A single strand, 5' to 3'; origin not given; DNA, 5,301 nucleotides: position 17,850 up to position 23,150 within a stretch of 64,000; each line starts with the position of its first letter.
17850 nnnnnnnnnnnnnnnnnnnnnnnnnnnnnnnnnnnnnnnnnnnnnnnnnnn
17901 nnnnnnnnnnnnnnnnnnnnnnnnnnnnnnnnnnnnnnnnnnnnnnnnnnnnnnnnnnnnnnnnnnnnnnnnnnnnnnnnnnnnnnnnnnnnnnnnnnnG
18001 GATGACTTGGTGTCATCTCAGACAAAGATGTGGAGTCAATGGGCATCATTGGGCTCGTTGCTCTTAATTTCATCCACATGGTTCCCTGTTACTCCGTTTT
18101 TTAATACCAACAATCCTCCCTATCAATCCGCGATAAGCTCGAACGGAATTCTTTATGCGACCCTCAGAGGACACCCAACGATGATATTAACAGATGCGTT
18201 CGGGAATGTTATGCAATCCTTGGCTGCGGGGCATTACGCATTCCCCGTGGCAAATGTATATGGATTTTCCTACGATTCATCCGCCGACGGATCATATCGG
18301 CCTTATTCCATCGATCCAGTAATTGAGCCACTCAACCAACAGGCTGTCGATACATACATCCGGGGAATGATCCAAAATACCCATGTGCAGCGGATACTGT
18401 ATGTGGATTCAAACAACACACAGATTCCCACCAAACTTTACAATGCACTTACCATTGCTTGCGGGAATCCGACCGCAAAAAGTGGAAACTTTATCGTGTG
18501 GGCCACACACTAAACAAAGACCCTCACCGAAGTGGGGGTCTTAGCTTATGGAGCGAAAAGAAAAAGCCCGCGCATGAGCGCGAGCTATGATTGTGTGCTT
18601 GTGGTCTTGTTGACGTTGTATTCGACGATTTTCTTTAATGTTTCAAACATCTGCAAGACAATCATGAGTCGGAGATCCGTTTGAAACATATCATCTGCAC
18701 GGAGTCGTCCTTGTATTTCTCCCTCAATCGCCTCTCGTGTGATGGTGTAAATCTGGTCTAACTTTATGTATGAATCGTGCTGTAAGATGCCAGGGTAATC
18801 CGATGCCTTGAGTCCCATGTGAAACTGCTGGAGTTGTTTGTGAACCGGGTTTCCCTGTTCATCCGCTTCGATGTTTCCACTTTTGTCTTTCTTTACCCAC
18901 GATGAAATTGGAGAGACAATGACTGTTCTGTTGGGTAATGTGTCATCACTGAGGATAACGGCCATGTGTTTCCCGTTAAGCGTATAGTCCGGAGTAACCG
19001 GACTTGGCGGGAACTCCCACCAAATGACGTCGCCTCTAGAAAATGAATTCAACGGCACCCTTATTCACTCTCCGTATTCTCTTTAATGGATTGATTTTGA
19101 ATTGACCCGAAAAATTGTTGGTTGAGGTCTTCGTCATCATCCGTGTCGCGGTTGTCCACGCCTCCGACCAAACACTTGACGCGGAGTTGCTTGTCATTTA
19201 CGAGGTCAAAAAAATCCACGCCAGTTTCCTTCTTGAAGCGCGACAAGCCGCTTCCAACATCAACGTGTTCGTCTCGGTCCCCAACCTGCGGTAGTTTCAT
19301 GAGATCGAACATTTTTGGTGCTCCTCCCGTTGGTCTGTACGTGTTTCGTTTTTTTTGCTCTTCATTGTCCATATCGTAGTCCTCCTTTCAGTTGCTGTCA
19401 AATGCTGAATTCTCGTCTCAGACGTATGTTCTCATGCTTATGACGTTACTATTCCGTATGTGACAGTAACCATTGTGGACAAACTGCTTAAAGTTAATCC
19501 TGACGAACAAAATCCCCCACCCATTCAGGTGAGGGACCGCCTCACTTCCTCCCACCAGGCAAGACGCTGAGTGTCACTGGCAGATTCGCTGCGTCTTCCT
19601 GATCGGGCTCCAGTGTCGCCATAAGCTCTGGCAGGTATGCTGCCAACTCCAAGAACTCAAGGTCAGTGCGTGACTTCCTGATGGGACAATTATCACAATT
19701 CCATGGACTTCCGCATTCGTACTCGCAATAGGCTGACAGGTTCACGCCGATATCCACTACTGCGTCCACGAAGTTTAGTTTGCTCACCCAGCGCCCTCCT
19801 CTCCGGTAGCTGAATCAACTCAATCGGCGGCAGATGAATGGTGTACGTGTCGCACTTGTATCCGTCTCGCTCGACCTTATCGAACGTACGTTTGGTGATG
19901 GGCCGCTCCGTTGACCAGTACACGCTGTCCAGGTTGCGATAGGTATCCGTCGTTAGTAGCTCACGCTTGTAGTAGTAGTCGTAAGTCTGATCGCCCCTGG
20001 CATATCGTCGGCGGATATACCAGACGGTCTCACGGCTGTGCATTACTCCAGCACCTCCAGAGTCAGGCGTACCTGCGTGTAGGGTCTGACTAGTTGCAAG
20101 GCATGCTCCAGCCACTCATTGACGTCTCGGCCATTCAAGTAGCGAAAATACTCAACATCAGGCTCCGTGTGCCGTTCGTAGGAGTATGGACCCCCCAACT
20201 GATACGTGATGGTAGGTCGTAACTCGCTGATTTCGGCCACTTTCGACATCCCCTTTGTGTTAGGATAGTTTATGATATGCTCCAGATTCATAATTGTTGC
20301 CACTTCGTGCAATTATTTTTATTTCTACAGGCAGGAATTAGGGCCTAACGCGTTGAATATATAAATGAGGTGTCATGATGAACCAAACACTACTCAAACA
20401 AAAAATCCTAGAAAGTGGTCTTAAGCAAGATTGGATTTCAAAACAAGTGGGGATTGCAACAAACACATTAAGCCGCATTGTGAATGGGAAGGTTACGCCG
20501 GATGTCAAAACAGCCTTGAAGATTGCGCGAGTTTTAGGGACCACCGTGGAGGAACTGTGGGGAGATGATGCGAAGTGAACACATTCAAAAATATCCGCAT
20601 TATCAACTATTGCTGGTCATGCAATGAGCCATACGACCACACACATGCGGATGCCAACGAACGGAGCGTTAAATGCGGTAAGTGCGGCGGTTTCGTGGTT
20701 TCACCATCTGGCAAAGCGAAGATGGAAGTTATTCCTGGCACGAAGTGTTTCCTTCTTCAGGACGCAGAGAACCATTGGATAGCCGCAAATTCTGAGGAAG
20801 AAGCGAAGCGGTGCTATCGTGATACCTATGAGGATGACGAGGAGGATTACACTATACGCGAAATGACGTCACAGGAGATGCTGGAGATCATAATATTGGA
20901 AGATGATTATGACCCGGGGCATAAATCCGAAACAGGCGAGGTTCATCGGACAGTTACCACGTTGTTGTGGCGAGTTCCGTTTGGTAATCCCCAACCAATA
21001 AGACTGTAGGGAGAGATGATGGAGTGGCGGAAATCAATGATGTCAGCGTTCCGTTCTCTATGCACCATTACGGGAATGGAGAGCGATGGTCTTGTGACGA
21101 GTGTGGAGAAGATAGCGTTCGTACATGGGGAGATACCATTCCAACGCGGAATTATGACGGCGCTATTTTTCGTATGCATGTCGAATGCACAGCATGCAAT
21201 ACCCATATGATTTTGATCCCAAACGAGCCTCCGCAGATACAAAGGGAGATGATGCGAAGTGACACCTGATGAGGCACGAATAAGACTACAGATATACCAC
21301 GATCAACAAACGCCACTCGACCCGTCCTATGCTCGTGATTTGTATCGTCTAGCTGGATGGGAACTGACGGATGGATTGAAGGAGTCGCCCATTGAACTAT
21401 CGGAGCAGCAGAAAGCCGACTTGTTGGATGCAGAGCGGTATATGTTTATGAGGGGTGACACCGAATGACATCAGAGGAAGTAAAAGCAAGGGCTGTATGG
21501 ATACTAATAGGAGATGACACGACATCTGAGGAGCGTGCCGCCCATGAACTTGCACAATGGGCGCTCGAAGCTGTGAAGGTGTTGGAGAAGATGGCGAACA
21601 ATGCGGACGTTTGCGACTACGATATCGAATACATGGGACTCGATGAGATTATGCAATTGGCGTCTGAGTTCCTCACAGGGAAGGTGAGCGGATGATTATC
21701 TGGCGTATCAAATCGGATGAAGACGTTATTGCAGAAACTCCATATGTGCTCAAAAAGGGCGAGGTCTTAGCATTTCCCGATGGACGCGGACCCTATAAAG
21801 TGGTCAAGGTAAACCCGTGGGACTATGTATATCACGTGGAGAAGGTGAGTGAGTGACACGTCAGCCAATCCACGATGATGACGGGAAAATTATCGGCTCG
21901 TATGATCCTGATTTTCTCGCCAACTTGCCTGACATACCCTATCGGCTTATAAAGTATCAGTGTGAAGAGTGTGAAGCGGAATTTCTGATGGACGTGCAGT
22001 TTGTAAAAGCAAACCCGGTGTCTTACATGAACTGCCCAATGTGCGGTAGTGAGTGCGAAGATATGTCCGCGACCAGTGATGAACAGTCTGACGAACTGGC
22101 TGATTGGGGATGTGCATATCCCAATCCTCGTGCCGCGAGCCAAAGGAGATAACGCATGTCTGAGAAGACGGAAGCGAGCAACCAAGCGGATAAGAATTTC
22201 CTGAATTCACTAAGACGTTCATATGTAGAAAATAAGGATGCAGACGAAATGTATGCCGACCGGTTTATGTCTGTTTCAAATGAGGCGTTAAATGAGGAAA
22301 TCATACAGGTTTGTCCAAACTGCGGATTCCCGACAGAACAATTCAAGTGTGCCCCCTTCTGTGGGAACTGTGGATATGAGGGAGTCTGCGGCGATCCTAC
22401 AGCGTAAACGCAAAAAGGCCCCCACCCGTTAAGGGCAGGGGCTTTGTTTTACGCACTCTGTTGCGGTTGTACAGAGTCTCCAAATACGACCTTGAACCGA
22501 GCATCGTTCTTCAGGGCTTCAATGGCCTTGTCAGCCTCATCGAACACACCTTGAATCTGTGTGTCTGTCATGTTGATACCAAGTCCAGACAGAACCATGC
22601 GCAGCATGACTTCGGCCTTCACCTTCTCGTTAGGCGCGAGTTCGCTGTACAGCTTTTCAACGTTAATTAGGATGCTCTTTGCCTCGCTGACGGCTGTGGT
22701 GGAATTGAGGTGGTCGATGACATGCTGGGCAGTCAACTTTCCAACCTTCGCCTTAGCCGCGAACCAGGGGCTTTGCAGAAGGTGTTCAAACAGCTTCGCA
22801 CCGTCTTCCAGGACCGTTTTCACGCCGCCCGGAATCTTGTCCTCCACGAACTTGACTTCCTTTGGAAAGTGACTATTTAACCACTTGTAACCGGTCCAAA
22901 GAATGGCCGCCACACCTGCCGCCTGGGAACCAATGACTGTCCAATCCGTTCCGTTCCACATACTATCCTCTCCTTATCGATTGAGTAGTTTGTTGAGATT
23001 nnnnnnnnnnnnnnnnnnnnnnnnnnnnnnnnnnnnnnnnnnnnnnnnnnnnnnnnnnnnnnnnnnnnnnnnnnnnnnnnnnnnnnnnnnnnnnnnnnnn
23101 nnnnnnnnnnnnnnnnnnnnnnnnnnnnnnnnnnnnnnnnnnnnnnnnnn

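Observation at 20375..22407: XRE-led operon of seven translationally coupled small acidic / zinc-ribbon proteins: candidate anti-defence or host-takeover island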

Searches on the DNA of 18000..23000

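Call 100: search_rna_families(source=window, start=18000, end=23000, threshold=evalue, max_evalue=1)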
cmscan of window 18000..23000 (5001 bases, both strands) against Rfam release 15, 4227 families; matches with E-value up to 1: 1.
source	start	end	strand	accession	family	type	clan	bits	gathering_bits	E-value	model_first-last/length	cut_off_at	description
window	18560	18664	-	RF00512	Leu_leader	Cis-reg; leader;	-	24.2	50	0.088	1-148/148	no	Leucine operon leader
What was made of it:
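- Tried and rejected: The single hit is a sub-threshold Leu leader at 18560-18664 (call 100).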

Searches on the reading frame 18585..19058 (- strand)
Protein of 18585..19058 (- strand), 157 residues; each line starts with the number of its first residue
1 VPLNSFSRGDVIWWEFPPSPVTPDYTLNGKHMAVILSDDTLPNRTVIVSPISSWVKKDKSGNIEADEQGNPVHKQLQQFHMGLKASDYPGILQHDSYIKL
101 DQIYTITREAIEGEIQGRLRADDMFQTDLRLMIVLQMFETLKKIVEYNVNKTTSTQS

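Call 9: search_protein_families(library=pfam, proteins=[window:18585-19058:-], max_evalue=0.01)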
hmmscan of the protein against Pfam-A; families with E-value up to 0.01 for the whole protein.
window:18585-19058:- (157 aa): 1 family
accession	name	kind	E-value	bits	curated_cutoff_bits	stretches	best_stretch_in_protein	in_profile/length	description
PF02452.23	PemK_toxin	-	1.6e-13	51.3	23.1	1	8-135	2-109/109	PemK-like, MazF-like toxin of type II toxin-antitoxin system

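Call 26: search_protein_families(library=phrogs, proteins=[window:18585-19058:-], max_evalue=0.001)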
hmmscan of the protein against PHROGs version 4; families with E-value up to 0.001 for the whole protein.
window:18585-19058:- (157 aa): 1 family
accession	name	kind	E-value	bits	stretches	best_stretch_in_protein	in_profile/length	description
phrog_1936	-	moron, auxiliary metabolic gene and host takeover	4e-10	40.9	1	4-64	7-66/188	MazF-like growth inhibitor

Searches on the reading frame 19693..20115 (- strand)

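Call 9: search_protein_families(library=pfam, proteins=[window:19693-20115:-], max_evalue=0.01)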
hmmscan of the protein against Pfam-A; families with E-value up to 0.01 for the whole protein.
window:19693-20115:- (140 aa): 0 families

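Call 26: search_protein_families(library=phrogs, proteins=[window:19693-20043:-], max_evalue=0.001)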
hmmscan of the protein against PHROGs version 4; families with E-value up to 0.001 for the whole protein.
window:19693-20043:- (116 aa): 0 families

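Call 66: search_protein_families(library=pfam, proteins=[L030:1238-1498:+, L030:1505-1834:+], max_evalue=0.01)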
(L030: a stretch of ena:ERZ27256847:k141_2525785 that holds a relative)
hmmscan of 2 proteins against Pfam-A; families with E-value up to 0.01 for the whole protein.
L030:1238-1498:+ (86 aa): 1 family
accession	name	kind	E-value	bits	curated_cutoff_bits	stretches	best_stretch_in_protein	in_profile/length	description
PF18912.6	DZR_2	-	0.0024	18.1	27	0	45-67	34-56/56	Double zinc ribbon domain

L030:1505-1834:+ (109 aa): 0 families

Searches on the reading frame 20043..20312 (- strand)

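Call 9: search_protein_families(library=pfam, proteins=[window:20043-20312:-], max_evalue=0.01)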
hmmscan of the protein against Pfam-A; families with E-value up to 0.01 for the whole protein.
window:20043-20312:- (89 aa): 0 families

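Call 26: search_protein_families(library=phrogs, proteins=[window:20043-20291:-], max_evalue=0.001)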
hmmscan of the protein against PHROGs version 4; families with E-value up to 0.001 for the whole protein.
window:20043-20291:- (82 aa): 0 families

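Call 66: search_protein_families(library=pfam, proteins=[L030:1238-1498:+, L030:1505-1834:+], max_evalue=0.01)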
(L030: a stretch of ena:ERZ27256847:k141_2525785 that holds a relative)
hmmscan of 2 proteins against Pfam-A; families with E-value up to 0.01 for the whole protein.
L030:1238-1498:+ (86 aa): 1 family
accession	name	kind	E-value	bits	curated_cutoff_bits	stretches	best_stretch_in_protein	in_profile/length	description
PF18912.6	DZR_2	-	0.0024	18.1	27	0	45-67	34-56/56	Double zinc ribbon domain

L030:1505-1834:+ (109 aa): 0 families

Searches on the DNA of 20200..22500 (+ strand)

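Call 10: search_dna_similar(query=window:20200-22500:+, collection=phages, mode=distant)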
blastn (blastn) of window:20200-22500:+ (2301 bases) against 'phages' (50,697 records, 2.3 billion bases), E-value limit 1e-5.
No match.
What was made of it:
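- Tried and rejected: blastn of the region against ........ phages gave no match (call 10).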
